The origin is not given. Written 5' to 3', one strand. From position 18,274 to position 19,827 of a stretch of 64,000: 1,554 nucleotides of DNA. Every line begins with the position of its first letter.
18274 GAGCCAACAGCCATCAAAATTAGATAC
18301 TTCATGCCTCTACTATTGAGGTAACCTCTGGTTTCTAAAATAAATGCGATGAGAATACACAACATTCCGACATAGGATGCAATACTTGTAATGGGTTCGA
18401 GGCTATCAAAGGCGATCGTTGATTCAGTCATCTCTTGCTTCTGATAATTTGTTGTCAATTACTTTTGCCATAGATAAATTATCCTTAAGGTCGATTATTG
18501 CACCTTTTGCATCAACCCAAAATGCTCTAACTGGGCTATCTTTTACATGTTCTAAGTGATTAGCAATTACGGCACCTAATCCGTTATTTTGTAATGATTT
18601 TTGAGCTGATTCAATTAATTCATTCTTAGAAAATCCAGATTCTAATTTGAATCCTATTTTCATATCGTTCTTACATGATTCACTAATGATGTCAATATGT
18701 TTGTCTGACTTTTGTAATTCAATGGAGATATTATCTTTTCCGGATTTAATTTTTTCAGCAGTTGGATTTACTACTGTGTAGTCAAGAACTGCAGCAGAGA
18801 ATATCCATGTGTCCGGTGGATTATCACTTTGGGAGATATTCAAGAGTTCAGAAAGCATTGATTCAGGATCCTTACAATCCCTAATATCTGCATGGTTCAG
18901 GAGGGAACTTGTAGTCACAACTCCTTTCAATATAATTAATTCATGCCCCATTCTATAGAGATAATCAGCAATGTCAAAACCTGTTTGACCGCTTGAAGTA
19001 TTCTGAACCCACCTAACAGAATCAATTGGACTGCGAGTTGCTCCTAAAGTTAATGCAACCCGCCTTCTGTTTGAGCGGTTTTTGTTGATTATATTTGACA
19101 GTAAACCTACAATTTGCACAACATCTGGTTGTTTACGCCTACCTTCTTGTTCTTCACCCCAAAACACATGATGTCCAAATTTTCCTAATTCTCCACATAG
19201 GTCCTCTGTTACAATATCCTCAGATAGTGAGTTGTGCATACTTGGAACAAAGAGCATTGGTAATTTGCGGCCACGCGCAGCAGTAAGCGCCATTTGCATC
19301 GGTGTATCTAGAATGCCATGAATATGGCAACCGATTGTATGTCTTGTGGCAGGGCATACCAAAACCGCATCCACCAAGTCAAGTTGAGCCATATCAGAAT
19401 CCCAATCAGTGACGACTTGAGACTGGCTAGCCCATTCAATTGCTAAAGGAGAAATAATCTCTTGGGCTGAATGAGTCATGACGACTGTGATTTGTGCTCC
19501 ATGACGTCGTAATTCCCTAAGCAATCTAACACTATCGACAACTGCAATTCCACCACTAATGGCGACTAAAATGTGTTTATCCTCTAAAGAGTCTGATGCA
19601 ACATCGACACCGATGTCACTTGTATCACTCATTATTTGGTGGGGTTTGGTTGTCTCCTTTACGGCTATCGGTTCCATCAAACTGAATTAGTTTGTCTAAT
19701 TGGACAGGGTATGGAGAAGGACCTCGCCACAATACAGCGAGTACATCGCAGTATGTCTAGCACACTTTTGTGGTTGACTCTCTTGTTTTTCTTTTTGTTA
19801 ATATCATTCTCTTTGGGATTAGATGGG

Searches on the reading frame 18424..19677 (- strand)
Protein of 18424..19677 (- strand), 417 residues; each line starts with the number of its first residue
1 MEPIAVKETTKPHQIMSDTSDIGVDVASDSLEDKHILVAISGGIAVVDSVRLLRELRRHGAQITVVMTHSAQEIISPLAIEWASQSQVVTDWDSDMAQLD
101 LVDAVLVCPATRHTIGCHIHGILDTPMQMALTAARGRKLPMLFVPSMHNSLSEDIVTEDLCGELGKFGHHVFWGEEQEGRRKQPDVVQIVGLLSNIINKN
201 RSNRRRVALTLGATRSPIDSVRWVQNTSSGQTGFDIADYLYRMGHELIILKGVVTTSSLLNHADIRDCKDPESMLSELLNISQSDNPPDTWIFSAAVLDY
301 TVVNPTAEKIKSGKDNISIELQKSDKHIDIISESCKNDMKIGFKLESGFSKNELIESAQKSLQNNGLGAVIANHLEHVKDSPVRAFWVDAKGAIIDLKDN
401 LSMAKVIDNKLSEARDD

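Call 26: search_protein_families(library=pfam, proteins=[window:18424-19677:-])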
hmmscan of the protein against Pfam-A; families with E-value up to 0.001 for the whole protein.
window:18424-19677:- (417 aa): 2 families
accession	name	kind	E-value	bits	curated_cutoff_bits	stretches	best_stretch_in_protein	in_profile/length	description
PF04127.22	DFP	-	6e-32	111.4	22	1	204-377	3-171/186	DNA/pantothenate metabolism flavoprotein C-terminal domain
PF02441.25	Flavoprotein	-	1.3e-17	64.3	22.7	1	34-145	1-104/162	Flavoprotein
